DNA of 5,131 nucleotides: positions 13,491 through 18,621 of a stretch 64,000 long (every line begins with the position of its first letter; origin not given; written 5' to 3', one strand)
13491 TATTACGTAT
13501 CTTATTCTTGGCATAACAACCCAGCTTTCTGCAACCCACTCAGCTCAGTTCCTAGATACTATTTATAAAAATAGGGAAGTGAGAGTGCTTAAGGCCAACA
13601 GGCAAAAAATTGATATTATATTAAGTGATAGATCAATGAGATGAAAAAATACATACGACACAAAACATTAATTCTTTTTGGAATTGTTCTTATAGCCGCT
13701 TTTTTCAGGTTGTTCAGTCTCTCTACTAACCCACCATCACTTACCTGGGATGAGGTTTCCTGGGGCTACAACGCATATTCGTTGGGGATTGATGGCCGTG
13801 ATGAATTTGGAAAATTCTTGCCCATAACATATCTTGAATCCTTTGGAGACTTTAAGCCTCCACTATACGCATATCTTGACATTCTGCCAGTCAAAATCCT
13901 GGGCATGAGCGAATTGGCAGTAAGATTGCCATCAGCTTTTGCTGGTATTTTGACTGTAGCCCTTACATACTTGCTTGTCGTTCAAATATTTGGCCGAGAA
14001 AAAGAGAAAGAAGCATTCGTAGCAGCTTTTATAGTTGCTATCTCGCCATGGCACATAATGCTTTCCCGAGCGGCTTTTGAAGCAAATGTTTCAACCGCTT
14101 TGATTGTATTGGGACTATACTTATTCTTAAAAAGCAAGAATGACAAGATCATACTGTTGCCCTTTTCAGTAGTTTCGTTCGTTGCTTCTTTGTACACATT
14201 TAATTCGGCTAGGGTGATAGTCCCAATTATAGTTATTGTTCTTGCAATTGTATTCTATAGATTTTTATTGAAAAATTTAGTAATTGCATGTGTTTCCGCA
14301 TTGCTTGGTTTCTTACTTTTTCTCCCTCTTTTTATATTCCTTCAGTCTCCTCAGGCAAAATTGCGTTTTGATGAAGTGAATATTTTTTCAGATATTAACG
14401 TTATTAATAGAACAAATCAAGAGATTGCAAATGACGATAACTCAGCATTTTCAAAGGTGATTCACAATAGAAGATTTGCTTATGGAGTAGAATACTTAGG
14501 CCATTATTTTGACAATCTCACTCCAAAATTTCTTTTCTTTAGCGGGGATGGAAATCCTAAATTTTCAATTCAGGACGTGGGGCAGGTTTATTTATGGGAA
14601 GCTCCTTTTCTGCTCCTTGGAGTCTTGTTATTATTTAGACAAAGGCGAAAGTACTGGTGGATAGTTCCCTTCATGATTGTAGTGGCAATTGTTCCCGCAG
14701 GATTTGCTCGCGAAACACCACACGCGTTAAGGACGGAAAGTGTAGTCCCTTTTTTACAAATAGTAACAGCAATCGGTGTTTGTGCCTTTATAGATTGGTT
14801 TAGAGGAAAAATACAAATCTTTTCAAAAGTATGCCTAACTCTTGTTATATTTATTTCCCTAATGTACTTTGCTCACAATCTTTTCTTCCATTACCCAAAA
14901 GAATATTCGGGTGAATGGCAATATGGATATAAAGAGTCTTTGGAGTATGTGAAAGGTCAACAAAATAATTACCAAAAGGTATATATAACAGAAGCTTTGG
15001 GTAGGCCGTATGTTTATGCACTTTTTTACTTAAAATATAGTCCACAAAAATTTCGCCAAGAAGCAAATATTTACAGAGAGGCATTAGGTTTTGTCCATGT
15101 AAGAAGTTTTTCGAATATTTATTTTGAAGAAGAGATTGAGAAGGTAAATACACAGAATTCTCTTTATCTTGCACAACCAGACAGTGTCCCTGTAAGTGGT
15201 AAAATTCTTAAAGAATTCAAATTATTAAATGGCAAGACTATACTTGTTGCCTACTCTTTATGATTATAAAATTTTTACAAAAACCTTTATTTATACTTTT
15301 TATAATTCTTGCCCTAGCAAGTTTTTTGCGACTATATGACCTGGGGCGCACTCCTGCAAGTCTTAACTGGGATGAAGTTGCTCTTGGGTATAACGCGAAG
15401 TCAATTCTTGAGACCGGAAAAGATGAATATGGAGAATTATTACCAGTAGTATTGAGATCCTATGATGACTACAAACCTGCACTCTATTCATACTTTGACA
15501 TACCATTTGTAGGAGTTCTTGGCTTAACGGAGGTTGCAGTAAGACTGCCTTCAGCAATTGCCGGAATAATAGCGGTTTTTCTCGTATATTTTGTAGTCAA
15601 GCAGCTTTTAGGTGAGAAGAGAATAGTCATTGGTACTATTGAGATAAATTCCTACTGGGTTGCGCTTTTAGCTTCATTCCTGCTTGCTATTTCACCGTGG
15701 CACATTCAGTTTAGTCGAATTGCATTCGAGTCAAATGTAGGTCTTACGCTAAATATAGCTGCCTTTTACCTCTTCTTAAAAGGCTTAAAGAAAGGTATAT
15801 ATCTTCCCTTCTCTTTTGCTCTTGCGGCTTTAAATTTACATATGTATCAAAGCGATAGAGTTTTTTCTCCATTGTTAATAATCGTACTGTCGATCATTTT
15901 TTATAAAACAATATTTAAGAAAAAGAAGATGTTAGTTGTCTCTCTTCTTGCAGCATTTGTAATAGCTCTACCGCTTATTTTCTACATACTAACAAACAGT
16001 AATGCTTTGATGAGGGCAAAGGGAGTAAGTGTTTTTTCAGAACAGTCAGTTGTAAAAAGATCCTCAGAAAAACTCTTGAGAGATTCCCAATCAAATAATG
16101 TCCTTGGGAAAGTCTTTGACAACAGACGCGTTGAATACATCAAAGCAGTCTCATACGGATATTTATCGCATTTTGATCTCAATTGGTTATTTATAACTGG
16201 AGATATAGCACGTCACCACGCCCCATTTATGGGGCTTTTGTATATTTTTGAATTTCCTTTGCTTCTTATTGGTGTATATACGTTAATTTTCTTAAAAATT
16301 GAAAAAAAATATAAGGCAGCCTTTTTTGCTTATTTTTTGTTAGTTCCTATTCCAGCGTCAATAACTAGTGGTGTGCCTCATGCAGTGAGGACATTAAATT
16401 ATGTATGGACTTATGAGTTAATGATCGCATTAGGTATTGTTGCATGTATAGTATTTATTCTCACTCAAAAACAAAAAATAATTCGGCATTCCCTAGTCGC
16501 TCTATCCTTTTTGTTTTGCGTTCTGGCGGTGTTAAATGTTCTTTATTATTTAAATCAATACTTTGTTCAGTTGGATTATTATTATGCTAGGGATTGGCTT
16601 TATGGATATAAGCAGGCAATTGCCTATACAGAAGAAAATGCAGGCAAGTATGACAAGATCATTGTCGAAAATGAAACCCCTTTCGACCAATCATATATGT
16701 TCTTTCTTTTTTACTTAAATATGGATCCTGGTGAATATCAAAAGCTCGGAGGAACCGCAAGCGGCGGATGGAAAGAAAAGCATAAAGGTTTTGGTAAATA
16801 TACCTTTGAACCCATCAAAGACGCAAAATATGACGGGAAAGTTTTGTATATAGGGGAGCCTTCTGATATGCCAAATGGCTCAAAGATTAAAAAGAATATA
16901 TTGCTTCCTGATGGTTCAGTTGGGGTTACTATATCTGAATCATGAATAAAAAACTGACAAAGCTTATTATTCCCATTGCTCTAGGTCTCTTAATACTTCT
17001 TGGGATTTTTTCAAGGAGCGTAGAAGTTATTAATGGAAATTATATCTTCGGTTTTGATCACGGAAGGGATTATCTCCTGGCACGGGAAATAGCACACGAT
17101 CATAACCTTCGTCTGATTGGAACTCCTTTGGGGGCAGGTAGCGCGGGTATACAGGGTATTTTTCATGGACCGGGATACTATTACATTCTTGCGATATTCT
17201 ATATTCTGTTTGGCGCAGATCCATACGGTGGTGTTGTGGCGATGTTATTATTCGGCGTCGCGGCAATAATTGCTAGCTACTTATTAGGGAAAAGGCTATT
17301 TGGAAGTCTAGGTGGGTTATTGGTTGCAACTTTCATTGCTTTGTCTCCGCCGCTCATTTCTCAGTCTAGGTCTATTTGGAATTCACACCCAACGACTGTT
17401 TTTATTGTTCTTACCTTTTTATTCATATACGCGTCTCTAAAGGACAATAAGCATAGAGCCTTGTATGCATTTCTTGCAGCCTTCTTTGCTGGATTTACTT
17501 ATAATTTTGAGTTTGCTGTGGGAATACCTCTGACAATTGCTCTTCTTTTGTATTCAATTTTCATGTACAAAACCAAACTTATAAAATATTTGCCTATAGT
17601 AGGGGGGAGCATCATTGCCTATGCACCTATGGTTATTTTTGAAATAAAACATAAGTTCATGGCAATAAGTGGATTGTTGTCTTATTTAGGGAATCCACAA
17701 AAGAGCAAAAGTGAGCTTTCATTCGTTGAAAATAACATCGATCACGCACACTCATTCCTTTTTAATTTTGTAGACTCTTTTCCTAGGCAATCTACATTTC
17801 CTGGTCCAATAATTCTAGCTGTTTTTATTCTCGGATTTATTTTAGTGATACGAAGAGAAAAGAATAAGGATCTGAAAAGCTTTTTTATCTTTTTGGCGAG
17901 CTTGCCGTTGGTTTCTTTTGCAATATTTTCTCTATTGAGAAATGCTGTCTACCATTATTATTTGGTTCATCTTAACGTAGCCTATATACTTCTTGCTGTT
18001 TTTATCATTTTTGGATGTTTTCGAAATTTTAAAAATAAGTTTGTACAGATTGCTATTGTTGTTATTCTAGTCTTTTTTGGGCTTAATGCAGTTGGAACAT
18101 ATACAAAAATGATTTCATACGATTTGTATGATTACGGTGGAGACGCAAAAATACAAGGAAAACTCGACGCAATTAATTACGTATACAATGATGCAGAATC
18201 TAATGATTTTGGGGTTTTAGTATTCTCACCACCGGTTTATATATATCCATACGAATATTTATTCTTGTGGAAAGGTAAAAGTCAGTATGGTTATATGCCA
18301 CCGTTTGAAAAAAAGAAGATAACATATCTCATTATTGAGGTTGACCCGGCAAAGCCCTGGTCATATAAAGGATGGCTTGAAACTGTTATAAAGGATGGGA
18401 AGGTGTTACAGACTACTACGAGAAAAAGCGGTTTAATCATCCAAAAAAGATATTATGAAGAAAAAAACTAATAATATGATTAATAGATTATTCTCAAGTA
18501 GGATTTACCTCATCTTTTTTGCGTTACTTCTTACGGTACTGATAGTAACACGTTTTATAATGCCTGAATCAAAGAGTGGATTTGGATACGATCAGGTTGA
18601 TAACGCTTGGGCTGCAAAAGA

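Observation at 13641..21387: Tandem array of five PMT/ArnT-superfamily GT-C genes with conserved DE and KPPL loop motifs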

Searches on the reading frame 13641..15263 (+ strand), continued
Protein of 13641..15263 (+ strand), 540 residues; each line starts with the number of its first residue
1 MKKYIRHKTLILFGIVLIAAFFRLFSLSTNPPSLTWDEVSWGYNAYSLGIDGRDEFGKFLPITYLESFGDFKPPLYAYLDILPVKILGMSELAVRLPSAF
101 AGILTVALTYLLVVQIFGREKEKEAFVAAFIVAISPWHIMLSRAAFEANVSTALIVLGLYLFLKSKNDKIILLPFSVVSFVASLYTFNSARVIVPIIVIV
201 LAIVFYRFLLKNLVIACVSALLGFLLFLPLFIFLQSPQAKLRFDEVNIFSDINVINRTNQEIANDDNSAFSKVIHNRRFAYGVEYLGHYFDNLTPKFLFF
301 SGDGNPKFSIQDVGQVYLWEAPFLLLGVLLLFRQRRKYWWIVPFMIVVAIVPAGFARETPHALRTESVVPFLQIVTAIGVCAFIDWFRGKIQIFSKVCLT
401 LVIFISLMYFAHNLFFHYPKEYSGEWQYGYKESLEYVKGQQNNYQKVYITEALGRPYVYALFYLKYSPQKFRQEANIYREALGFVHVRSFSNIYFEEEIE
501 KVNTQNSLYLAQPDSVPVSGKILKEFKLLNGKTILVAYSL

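Call 82: list_cluster_members(proteins=[P0245, P0260, P0275, P0303, P0326, P0335, P0362, P0385, P0388, P0390])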
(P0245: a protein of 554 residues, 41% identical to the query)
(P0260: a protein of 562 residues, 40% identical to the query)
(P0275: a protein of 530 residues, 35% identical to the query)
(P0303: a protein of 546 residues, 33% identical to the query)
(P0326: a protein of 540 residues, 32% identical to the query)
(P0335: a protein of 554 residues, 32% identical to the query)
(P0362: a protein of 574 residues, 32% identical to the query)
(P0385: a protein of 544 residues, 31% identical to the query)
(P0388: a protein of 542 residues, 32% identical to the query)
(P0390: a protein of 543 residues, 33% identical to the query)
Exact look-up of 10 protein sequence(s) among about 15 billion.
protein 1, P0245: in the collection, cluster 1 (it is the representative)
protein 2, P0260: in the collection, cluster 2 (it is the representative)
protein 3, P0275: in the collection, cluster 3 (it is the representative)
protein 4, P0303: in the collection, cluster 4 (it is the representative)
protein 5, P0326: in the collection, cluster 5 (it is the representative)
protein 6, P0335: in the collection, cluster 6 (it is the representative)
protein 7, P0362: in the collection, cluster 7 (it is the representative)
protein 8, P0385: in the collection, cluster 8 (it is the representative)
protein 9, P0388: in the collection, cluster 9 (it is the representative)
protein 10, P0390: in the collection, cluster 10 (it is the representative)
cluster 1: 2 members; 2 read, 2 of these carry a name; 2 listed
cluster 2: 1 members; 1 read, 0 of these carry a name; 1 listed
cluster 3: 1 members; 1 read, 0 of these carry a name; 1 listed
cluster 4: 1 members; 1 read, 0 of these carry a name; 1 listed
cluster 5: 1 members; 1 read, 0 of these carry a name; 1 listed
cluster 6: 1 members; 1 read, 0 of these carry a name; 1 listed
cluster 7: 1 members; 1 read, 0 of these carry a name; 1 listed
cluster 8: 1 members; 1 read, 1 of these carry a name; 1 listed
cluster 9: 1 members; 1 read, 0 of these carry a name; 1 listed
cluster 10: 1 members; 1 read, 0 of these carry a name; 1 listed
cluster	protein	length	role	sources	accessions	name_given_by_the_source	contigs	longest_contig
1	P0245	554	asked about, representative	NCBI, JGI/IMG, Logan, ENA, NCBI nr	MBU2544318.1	glycosyltransferase family 39 protein [Patescibacteria group bacterium]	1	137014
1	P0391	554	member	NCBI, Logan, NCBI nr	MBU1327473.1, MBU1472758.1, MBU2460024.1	glycosyltransferase family 39 protein [Patescibacteria group bacterium]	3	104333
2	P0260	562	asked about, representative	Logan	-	-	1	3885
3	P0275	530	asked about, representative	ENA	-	-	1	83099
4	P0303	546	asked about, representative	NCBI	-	-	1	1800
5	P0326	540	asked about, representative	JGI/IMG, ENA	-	-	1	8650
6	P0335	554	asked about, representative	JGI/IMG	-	-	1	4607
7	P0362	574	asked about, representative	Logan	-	-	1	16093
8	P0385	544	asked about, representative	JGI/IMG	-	4-amino-4-deoxy-L-arabinose transferase-like glycosyltransferase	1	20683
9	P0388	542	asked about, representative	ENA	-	-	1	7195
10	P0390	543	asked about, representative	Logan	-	-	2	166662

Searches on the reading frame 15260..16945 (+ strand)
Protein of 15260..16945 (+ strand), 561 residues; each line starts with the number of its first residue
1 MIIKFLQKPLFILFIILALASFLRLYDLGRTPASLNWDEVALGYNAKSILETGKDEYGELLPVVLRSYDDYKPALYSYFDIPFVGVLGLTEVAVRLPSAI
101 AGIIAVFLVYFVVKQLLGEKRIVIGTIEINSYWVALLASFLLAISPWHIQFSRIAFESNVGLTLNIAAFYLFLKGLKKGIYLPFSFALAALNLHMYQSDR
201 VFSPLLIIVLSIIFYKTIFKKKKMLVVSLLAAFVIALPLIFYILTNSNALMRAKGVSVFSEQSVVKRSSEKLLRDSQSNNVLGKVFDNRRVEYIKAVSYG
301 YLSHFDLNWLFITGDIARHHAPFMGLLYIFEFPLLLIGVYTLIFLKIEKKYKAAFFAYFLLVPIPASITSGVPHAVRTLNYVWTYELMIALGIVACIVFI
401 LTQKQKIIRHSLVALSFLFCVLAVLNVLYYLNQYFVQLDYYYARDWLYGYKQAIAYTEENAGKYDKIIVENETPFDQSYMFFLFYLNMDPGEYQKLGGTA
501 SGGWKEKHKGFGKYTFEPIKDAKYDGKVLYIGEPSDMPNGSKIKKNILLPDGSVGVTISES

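Call 3: search_protein_families(library=pfam, proteins=[window:15260-16945:+], max_evalue=0.01)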
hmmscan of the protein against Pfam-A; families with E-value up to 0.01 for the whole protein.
window:15260-16945:+ (561 aa): 2 families
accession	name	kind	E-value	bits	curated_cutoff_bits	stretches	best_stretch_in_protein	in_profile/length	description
PF13231.12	PMT_2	-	1.6e-07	32.1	26.1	1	73-239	3-157/160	Dolichyl-phosphate-mannose-protein mannosyltransferase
PF02366.24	PMT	-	0.00023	21.2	22.7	1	15-176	2-155/245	Dolichyl-phosphate-mannose-protein mannosyltransferase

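Call 29: search_protein_families(library=ncbifam, proteins=[window:15260-16945:+], max_evalue=0.01)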
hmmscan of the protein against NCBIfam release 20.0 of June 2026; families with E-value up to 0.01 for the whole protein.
window:15260-16945:+ (561 aa): 0 families

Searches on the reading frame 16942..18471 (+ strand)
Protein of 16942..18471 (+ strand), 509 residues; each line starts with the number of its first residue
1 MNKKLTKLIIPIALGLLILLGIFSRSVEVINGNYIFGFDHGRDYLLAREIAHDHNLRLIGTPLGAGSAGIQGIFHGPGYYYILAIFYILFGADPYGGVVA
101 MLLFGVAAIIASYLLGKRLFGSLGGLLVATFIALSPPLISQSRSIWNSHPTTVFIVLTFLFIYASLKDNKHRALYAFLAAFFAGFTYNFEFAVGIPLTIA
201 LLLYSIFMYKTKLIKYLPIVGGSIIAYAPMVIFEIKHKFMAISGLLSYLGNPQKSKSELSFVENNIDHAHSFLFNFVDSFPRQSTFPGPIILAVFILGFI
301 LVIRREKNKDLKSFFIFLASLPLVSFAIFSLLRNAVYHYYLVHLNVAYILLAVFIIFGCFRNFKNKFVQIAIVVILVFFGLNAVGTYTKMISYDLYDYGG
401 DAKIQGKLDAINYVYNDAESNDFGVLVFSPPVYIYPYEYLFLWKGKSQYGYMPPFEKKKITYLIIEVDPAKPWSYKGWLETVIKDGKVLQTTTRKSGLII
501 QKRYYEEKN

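Call 3: search_protein_families(library=pfam, proteins=[window:16942-18471:+], max_evalue=0.01)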
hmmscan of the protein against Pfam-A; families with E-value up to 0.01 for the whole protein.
window:16942-18471:+ (509 aa): 1 family
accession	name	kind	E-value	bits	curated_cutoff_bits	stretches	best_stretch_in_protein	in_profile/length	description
PF13231.12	PMT_2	-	1e-09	39.3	26.1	1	75-230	2-157/160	Dolichyl-phosphate-mannose-protein mannosyltransferase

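Call 29: search_protein_families(library=ncbifam, proteins=[window:16942-18471:+], max_evalue=0.01)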
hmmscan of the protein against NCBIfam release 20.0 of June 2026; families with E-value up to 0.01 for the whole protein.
window:16942-18471:+ (509 aa): 1 family
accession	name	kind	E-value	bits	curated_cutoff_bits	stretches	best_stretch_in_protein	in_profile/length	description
TIGR03663.1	TIGR03663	subfamily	1.2e-07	31.1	126.25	1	72-383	48-370/435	flippase activity-associated protein Agl23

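Call 55: find_homologous_proteins(query=window:16942-18471:+, max_evalue=0.00001)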
Query window:16942-18471:+ (509 aa): 267 proteins with E <= 0.00001 among 8000 candidates; the best 120 are listed.
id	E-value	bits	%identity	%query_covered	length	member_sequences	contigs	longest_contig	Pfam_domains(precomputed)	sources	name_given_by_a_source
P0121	0.0e+0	1122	100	100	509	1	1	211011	PF13231.13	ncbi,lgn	-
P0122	1.6e-174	600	54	98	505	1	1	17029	-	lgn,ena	-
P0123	1.1e-173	597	55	94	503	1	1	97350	PF13231.13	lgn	-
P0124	4.4e-169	582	53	95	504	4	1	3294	PF13231.13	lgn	-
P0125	6.6e-169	581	52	99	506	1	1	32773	-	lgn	-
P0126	3.8e-166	572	52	99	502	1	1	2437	-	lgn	-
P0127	2.5e-165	569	53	100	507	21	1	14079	-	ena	-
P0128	1.9e-163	563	53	98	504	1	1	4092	-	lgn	-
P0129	5.5e-163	562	52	96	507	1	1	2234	-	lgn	-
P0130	3.6e-158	546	51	96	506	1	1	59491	-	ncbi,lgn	-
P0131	1.8e-156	540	48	98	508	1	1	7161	PF13231.13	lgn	-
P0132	1.4e-155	537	50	99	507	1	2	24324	PF13231.13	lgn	-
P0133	1.5e-155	537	50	98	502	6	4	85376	-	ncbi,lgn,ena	-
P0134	3.0e-155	536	50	99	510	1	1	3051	-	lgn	-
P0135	1.8e-153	530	49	99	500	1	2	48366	PF13231.13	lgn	-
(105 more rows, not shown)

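Call 67: predict_structure(alignment_id=A2)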
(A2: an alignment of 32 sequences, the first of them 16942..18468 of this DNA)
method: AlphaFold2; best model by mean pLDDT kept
length: 509 residues; sequences in the alignment: 32
mean_pLDDT: 87.2   pTM: 0.89
mean pLDDT of the five models: 87.2, 86.5, 85.9, 83.9, 81.6
residues with pLDDT >= 90: 287; 70-90: 174; 50-70: 36; < 50: 12
segments of 3 or more residues with pLDDT < 50: 62-70
pLDDT, mean of each block of 10 residues (from residue 1): 78 96 94 87 88 70 45 66 93 93 96 98 97 94 73 97 96 97 92 92 90 89 91 80 80 67 88 93 82 94 96 97 94 78 96 95 89 90 92 80 87 90 85 82 88 88 88 81 82 91 78
secondary structure, 60 per line:
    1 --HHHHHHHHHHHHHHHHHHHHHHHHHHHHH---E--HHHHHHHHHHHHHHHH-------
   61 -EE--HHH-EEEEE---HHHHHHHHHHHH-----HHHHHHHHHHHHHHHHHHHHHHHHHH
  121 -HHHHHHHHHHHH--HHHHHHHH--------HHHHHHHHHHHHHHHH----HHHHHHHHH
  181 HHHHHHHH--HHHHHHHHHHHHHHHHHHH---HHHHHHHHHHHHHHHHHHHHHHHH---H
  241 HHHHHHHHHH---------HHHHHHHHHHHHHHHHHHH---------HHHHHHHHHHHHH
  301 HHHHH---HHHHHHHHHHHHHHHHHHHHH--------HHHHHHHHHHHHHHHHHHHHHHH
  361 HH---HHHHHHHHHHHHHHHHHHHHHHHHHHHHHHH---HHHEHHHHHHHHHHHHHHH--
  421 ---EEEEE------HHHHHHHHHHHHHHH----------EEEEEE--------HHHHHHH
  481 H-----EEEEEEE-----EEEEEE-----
elements in order: H3-31 H38-53 E70-74 H78-89 H95-120 H122-133 H136-143 H152-167 H172-188 H191-209 H213-236 H240-250 H260-278 H288-305 H309-329 H338-362 H366-396 H404-418 E424-428 H435-449 E460-465 H474-481 E487-493 E499-504

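Call 70: fold_search(model_id=the predicted structure, library=pdb)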
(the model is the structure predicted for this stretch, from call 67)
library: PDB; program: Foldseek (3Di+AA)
matches with E <= 10: 293; with E <= 0.001: 18
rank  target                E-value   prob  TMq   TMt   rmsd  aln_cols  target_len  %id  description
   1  5f15                  1.1e-06  1.00  0.57  0.54  10.0       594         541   13  Crystal Structure of ArnT from Cupriavidus metallidurans bound to Undecaprenyl phosphate (released 2016-02-17)
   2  8agc_A                1.7e-06  1.00  0.50  0.39  11.2       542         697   17  Structure of yeast oligosaccharylransferase complex with lipid-linked oligosaccharide and non-acceptor peptide bound (released 2022-12-07)
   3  7oci_F                2.2e-06  1.00  0.48  0.40  11.9       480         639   19  Cryo-EM structure of yeast Ost6p containing oligosaccharyltransferase complex (released 2022-02-16)
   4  9n9j_I                2.5e-06  1.00  0.45  0.34  12.9       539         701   16  Structure of a GRP94 folding intermediate engaged with a CCDC134- and FKBP11-bound secretory translocon (released 2025-11-19)
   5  8pn9_A                2.8e-06  1.00  0.47  0.38  12.3       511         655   16  Structure of human oligosaccharyltransferase OST-A complex bound to NGI-1 (released 2024-05-08)
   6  8b6l_I                3.1e-06  1.00  0.45  0.35  14.2       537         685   15  Subtomogram average of the human Sec61-TRAP-OSTA-translocon (released 2022-12-07)
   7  9s6t_A                3.5e-06  1.00  0.58  0.61   7.3       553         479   11  Ternary cryo-EM structure of chicken ALG12 with Dol25-PP-GlcNAc2Man7, Dol25-P-Man, and Fab (released 2026-03-18)
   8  6s7t_A                4.5e-06  1.00  0.44  0.34  12.0       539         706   17  Cryo-EM structure of human oligosaccharyltransferase complex OST-B (released 2019-12-18)
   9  6ftg_5                5.3e-06  1.00  0.43  0.36  14.5       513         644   16  Subtomogram average of OST-containing ribosome-translocon complexes from canine rough microsomal membranes (released 2018-03-21)
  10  8age_A                6.3e-06  1.00  0.49  0.40  11.2       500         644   17  Structure of yeast oligosaccharylransferase complex with acceptor peptide bound (released 2022-12-07)
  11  6c26_A                6.3e-06  1.00  0.52  0.43  12.6       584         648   15  The Cryo-EM structure of a eukaryotic oligosaccharyl transferase complex (released 2018-01-31)
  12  8agb_A                1.6e-05  1.00  0.46  0.38  12.1       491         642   17  Structure of yeast oligosaccharylransferase complex with lipid-linked oligosaccharide bound (released 2022-12-07)
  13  7e9s_A                3.3e-05  1.00  0.46  0.29  13.8       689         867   14  Archaeal oligosaccharyltransferase AglB from Archaeoglobus fulgidus in complex with an inhibitory peptide and a dolich (released 2021-09-08)
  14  5gmy_A                5.7e-05  1.00  0.46  0.30  14.6       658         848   14  Crystal structure of the Archaeoglobus fulgidus oligosaccharyltransferase (O29867_ARCFU) tethered with an acceptor pep (released 2017-02-01)
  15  6s7o_A                1.1e-04  1.00  0.48  0.39  12.3       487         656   14  Cryo-EM structure of human oligosaccharyltransferase complex OST-A (released 2019-12-18)
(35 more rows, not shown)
